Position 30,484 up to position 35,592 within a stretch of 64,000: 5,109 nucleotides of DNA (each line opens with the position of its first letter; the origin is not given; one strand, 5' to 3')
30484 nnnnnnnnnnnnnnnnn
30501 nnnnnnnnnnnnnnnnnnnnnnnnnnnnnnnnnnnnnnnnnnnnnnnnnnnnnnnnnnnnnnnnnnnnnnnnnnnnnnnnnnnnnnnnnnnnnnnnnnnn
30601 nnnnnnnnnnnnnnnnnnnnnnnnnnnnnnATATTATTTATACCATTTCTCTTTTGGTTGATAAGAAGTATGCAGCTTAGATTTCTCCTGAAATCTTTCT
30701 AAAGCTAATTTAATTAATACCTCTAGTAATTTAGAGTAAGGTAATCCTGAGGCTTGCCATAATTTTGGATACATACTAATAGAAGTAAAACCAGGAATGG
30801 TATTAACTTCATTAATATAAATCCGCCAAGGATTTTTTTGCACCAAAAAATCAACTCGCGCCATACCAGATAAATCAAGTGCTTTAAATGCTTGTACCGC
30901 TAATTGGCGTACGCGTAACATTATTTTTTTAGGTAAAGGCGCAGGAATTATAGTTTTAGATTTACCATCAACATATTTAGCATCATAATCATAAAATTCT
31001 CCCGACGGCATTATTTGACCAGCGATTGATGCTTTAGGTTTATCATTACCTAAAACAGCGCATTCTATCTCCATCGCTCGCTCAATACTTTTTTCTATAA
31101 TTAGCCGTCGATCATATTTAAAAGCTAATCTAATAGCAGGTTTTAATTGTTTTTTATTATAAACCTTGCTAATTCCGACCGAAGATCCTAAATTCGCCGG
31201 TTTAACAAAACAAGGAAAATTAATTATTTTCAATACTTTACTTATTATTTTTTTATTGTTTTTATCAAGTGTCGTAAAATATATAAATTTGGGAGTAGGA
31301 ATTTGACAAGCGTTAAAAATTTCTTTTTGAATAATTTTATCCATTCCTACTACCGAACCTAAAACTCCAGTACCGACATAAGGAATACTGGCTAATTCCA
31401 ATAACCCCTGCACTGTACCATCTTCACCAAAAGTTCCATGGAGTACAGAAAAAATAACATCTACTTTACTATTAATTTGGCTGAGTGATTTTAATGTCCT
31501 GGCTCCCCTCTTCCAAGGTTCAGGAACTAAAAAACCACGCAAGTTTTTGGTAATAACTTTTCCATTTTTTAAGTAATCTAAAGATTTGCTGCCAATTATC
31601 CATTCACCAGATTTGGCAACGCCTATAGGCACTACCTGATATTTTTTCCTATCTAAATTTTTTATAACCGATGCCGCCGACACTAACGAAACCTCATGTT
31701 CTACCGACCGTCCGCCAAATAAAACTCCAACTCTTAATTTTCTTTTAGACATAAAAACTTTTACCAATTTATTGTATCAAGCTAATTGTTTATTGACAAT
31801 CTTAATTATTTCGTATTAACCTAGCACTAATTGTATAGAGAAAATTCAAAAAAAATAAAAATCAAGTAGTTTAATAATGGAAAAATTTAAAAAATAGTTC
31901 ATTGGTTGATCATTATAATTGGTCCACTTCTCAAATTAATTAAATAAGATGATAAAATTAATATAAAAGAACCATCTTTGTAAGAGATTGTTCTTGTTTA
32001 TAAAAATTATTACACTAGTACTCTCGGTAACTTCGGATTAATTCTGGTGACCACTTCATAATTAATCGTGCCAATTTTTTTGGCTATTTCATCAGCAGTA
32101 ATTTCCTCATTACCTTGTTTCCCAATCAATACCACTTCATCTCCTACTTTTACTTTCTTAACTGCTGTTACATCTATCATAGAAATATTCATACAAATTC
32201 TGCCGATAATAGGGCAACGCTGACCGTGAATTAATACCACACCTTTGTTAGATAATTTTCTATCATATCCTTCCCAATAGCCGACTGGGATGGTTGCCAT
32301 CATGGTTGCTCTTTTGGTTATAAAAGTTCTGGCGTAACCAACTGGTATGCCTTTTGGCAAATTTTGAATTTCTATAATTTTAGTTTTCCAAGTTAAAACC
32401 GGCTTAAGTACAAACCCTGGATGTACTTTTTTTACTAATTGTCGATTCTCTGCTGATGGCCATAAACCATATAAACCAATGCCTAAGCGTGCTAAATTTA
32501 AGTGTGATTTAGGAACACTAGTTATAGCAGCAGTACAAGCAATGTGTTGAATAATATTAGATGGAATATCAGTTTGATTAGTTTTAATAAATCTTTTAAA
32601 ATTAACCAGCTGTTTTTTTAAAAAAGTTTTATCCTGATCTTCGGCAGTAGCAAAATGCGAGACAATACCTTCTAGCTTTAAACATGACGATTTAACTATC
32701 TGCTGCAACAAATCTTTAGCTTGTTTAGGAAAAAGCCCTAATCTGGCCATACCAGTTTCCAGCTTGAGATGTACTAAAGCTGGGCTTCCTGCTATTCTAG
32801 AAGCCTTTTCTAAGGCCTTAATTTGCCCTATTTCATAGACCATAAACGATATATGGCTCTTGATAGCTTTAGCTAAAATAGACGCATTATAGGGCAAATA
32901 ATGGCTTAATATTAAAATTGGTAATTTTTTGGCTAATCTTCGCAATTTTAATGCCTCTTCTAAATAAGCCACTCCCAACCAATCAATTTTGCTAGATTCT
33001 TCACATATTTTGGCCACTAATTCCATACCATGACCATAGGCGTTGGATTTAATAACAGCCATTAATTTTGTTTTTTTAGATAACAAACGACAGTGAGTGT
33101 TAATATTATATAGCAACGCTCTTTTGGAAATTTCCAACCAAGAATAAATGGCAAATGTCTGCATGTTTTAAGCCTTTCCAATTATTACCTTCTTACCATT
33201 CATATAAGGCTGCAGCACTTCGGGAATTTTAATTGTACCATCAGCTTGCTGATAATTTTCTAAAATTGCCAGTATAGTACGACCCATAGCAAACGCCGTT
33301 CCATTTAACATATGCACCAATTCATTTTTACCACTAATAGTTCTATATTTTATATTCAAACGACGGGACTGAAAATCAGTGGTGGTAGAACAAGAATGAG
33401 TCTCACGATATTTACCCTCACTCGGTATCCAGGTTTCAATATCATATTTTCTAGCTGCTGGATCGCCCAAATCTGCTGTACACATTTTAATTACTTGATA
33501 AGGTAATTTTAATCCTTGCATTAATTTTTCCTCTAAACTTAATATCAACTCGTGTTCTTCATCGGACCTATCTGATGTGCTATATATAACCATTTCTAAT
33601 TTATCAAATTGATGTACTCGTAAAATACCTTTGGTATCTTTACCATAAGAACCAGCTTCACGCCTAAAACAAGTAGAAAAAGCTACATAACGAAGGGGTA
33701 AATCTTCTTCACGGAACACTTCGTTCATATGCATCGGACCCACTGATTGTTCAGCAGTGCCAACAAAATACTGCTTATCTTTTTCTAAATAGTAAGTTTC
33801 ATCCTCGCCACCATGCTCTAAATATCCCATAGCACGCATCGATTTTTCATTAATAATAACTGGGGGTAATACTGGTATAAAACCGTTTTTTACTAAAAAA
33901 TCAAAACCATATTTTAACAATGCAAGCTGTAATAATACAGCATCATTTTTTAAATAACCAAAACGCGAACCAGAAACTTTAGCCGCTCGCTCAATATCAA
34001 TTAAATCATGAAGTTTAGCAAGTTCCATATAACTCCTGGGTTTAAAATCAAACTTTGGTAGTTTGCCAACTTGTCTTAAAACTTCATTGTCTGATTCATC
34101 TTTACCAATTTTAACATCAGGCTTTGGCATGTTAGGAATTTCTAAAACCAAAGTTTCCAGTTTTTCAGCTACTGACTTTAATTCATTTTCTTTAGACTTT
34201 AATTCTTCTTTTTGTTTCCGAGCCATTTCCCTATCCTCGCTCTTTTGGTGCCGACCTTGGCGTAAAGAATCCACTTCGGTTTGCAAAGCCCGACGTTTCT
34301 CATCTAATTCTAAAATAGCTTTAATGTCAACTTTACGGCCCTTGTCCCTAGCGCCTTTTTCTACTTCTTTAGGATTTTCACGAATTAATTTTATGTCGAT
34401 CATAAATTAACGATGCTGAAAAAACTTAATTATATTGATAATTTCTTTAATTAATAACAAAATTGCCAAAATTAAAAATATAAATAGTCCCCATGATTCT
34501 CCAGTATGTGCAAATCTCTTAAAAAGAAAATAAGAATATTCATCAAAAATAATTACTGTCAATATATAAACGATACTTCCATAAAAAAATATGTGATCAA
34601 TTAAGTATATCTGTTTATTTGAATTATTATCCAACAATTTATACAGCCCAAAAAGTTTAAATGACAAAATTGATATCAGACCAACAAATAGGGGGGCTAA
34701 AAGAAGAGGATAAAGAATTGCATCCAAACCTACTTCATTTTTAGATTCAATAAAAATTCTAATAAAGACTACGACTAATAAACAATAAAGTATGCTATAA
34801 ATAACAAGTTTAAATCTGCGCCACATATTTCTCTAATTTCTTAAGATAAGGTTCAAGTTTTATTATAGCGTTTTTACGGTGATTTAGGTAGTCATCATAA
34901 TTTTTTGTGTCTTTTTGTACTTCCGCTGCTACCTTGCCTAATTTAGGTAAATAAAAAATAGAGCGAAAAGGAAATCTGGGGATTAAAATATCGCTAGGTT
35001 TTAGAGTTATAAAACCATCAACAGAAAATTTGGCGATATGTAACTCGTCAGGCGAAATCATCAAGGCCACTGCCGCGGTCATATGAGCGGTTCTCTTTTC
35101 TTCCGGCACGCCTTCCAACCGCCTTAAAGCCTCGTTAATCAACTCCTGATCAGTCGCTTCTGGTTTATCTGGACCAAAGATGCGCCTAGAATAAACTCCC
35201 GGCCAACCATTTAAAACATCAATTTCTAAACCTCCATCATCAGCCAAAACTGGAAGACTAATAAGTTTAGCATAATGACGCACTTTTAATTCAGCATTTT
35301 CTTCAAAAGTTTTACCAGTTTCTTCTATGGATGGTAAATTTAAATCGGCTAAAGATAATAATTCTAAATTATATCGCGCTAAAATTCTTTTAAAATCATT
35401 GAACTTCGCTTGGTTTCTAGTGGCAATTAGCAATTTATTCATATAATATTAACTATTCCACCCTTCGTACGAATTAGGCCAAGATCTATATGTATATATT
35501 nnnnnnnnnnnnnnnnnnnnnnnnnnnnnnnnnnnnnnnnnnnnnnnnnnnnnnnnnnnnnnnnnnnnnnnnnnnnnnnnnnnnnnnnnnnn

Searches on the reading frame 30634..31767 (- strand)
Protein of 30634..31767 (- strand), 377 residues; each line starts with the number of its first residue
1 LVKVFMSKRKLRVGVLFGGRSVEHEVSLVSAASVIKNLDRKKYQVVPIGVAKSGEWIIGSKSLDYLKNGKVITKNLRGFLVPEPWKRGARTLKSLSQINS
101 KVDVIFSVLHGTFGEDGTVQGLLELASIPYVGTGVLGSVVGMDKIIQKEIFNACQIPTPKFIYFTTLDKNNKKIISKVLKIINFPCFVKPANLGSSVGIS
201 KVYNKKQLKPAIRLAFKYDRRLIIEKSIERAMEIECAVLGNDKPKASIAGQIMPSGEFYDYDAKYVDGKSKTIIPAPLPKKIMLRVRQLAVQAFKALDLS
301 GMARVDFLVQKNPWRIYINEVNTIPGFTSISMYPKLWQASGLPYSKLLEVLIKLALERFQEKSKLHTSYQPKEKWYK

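Call 77: search_protein_families(library=pfam, proteins=[window:30634-31767:-])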
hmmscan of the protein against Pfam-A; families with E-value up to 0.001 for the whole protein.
window:30634-31767:- (377 aa): 4 families
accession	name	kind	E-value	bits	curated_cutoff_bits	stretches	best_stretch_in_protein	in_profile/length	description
PF07478.18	Dala_Dala_lig_C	-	2.6e-71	239.8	24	1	151-353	2-204/204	D-ala D-ala ligase C-terminus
PF01820.27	Dala_Dala_lig_N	-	6.8e-37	127.1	34.6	1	12-132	1-120/121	D-ala D-ala ligase N-terminus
PF02222.28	ATP-grasp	-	1.5e-10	41.5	27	1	151-321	3-159/179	ATP-grasp domain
PF02786.22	CPSase_L_D2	-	2.9e-10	40.5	19.8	1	143-323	1-178/211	Carbamoyl-phosphate synthase L chain, ATP binding domain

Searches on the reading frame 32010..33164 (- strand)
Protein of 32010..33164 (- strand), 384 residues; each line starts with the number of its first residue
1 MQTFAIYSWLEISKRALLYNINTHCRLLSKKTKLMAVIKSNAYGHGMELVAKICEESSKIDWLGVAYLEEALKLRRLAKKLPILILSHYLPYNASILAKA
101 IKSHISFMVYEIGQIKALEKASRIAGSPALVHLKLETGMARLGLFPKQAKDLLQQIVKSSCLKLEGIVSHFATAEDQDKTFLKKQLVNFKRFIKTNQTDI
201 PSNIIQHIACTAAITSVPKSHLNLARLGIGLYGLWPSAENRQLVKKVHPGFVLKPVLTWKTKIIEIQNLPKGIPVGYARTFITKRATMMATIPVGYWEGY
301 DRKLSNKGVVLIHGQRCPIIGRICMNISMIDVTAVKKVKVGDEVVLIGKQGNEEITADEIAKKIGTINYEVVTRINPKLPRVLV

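Call 77: search_protein_families(library=pfam, proteins=[window:32010-33164:-])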
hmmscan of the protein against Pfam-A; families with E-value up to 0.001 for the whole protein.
window:32010-33164:- (384 aa): 2 families
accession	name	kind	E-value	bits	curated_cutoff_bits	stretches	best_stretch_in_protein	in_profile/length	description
PF01168.26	Ala_racemase_N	-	2.3e-54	184.8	24.1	1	12-234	1-218/220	Alanine racemase, N-terminal domain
PF00842.27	Ala_racemase_C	-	2.9e-48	163.1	25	1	256-382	1-126/127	Alanine racemase, C-terminal domain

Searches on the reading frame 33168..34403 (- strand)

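Call 77: search_protein_families(library=pfam, proteins=[window:33168-34403:-])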
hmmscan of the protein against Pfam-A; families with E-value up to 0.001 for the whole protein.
window:33168-34403:- (411 aa): 2 families
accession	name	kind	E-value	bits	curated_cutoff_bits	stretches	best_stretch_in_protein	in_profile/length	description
PF00587.30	tRNA-synt_2b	-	3.4e-38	131.9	29.3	1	209-384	9-179/179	tRNA synthetase class II core domain (G, H, P, S and T)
PF02403.27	Seryl_tRNA_N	-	1.8e-16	60.7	28.2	1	1-93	1-108/108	Seryl-tRNA synthetase N-terminal domain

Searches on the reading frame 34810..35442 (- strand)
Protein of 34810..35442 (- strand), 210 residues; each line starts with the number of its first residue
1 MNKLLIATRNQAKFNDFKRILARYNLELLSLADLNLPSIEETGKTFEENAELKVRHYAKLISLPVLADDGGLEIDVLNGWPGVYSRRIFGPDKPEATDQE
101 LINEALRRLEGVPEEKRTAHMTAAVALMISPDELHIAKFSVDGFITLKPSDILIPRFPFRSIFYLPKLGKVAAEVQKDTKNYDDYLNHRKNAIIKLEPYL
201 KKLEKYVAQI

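Call 77: search_protein_families(library=pfam, proteins=[window:34810-35442:-])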
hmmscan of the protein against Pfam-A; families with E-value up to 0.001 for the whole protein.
window:34810-35442:- (210 aa): 1 family
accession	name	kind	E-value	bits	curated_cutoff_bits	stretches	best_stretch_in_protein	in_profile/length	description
PF01725.21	Ham1p_like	-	1.1e-39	136.7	22.5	1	4-197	1-184/186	Ham1 family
